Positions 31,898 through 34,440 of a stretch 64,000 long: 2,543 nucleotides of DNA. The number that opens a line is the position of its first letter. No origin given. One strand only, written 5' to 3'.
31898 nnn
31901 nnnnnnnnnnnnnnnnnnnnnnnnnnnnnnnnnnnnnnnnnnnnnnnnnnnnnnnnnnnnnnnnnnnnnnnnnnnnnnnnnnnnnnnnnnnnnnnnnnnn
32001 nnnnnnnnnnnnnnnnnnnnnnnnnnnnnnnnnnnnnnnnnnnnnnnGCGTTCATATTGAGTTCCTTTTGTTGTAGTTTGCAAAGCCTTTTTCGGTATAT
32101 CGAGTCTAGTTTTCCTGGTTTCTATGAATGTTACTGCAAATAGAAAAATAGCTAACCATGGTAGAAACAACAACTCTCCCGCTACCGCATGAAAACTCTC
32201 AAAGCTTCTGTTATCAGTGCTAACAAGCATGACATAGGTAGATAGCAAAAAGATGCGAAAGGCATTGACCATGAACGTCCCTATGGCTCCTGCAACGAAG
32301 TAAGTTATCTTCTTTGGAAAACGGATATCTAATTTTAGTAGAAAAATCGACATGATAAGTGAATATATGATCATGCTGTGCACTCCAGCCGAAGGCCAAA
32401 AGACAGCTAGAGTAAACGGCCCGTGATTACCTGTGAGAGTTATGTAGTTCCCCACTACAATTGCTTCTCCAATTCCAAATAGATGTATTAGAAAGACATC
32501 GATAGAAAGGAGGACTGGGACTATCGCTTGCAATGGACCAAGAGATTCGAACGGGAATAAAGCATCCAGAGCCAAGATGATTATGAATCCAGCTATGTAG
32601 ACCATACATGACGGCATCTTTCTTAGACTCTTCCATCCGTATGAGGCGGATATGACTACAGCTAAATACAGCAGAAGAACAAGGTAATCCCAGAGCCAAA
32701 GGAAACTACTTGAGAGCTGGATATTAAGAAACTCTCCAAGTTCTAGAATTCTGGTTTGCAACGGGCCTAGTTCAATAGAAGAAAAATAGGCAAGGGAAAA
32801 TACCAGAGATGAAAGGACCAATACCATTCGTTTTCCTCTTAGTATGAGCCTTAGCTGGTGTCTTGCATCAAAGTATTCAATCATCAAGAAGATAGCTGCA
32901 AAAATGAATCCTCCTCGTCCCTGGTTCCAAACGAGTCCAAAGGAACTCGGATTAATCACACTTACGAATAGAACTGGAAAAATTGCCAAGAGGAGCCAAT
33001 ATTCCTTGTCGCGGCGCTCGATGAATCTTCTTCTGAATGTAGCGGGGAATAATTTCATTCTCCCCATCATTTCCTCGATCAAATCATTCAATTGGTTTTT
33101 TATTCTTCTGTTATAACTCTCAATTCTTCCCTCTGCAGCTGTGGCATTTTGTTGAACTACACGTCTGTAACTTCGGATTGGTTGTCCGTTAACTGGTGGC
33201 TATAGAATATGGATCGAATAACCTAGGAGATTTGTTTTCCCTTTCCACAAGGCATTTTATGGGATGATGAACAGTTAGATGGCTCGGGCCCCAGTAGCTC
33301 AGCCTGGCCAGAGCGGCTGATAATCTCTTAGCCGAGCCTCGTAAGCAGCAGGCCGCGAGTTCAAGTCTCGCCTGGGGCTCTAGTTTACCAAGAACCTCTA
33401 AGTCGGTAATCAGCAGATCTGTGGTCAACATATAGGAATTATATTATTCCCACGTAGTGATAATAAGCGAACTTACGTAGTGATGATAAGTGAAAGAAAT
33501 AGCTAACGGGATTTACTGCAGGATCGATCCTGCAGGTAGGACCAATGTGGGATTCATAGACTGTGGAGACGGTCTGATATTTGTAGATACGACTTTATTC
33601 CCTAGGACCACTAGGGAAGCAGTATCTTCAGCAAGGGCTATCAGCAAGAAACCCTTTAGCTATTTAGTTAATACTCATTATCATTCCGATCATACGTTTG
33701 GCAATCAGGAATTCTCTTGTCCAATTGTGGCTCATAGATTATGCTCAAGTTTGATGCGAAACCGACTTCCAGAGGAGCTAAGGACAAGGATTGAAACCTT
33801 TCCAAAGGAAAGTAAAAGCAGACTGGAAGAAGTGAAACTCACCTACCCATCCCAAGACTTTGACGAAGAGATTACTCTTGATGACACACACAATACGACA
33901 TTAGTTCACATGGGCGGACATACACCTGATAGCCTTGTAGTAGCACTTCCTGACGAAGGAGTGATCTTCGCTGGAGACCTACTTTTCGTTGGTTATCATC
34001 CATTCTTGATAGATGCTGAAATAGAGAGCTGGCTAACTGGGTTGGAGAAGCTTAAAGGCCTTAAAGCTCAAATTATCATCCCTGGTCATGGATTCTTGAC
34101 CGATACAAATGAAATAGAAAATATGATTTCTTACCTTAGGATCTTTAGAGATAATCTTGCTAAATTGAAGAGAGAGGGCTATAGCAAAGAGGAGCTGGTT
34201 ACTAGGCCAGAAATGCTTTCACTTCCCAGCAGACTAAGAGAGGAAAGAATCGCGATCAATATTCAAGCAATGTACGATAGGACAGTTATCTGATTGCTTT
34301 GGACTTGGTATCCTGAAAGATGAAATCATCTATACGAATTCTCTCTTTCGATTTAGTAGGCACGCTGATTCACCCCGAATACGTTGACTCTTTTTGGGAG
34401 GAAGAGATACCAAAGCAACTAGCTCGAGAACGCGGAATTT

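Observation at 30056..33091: Coupled membrane operon: archaeosortase-like protein with Ser replacing the catalytic Cys, a CslA-like processive GT2 synthase, and a bitopic partner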

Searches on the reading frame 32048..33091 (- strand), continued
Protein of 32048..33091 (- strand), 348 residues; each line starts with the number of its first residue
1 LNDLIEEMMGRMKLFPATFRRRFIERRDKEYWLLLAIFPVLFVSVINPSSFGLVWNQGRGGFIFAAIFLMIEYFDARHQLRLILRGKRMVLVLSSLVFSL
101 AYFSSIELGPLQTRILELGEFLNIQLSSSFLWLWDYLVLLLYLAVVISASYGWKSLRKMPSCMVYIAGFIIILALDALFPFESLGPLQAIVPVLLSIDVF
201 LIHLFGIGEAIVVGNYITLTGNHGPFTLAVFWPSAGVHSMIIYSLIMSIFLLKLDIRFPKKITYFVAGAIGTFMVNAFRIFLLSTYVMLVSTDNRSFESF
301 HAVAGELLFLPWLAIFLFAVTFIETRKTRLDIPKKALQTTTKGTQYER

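Call 89: list_cluster_members(proteins=[P0279, P0272, P0256, P0263, P0310, P0287, P0303, P0258, P0327, P0340])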
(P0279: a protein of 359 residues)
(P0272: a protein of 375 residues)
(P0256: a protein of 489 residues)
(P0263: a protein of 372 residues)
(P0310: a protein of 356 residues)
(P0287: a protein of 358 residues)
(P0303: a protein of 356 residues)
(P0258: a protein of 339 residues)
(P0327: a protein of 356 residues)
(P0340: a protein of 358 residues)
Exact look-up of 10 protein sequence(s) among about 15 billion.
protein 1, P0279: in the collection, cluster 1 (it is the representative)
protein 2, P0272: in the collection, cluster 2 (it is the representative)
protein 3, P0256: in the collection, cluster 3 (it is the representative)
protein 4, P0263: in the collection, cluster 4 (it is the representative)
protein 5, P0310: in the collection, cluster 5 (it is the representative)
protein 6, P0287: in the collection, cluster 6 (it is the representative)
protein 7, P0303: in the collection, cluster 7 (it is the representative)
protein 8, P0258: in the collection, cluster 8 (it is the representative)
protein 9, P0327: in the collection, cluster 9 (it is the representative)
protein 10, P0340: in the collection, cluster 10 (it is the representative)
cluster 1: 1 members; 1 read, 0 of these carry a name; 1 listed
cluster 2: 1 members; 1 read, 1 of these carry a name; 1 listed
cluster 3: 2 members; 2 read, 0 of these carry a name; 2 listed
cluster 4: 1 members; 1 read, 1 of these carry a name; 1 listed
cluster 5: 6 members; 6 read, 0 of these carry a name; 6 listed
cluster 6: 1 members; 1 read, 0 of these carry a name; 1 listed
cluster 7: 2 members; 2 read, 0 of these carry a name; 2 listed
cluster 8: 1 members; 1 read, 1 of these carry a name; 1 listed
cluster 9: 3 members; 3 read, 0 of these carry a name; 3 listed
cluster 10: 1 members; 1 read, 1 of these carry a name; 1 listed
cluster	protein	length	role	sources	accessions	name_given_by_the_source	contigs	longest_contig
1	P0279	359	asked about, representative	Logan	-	-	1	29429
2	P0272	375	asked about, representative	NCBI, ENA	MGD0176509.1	MAG: exosortase/archaeosortase family protein [Candidatus Bathyarchaeia archaeon]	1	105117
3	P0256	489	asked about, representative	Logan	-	-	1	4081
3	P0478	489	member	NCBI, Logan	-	-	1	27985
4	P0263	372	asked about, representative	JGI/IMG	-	thaumarchaeosortase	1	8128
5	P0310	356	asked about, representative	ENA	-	-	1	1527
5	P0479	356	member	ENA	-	-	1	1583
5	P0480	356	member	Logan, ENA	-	-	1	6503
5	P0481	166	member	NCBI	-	-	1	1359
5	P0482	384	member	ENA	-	-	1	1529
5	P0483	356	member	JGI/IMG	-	-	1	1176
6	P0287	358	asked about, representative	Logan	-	-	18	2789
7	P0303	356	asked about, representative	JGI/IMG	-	-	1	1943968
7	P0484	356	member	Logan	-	-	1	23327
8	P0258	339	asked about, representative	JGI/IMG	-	thaumarchaeosortase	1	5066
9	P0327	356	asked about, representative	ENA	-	-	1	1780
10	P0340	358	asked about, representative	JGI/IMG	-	thaumarchaeosortase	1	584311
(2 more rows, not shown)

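Call 90: find_encoding_contigs(protein=P0272, flank=6000, max_places=1)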
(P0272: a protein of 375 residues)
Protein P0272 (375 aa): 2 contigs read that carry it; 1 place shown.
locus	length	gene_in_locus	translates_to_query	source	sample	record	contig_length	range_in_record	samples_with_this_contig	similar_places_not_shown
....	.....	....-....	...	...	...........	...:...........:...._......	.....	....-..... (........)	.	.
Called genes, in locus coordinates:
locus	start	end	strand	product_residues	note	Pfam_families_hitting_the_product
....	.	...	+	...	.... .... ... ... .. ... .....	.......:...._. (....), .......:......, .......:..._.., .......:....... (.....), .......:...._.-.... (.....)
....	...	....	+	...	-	-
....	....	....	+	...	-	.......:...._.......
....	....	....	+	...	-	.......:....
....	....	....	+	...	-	-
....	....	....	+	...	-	-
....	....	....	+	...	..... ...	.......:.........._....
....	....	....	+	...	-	-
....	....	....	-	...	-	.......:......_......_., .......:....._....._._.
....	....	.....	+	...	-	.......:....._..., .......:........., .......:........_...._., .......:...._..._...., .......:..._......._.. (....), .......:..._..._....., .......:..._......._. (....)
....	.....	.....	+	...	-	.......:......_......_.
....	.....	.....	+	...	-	-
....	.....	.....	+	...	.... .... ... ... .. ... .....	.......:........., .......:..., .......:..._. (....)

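Call 91: find_encoding_contigs(protein=P0340, flank=6000, max_places=1)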
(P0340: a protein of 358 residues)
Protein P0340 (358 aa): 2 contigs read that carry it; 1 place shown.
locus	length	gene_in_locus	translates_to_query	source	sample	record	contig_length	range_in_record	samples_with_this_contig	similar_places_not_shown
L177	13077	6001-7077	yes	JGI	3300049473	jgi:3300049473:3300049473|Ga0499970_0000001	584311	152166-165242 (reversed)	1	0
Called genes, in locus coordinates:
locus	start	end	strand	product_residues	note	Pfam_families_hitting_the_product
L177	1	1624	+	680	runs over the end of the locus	PF14551:MCM_N, PF17207:MCM_OB, PF00493:MCM, PF07728:AAA_5, PF01078:Mg_chelatase (weak), PF17855:MCM_lid, PF21120:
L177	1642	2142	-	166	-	-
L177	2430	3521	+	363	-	PF02350:Epimerase_2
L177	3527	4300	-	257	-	PF09754:PAC2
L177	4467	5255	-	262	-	PF00575:S1, PF07541:EIF_2_alpha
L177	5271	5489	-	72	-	PF01667:Ribosomal_S27e, PF08271:Zn_Ribbon_TF (weak)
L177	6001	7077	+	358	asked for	PF09721:Exosortase_EpsH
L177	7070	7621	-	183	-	PF05916:Sld5 (weak), PF27418:GINS23_N (faint), PF22090:Gins51_C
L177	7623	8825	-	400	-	PF01896:DNA_primase_S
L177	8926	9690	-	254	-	PF00535:Glycos_transf_2, PF10111:Glyco_tranf_2_2 (weak)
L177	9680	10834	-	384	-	PF00534:Glycos_transf_1, PF13692:Glyco_trans_1_4, PF13524:Glyco_trans_1_2 (weak)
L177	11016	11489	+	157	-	PF08241:Methyltransf_11, PF13649:Methyltransf_25 (weak)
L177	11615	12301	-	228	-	PF00535:Glycos_transf_2, PF13641:Glyco_tranf_2_3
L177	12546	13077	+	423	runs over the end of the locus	-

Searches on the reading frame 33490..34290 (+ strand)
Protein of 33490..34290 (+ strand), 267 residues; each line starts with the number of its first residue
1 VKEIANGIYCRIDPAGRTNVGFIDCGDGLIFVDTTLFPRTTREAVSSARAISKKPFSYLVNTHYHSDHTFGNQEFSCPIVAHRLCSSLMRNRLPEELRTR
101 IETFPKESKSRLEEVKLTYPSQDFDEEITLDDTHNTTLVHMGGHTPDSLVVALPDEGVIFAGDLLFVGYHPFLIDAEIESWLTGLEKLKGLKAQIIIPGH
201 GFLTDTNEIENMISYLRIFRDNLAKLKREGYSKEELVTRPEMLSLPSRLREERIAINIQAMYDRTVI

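Call 62: search_protein_families(library=pfam, proteins=[window:33490-34290:+], max_evalue=0.01)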
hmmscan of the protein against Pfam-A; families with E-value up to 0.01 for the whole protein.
window:33490-34290:+ (267 aa): 1 family
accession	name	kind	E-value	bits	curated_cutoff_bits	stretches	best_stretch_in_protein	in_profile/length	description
PF00753.33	Lactamase_B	-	8.8e-23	81.7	22.7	1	15-200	3-196/196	Metallo-beta-lactamase superfamily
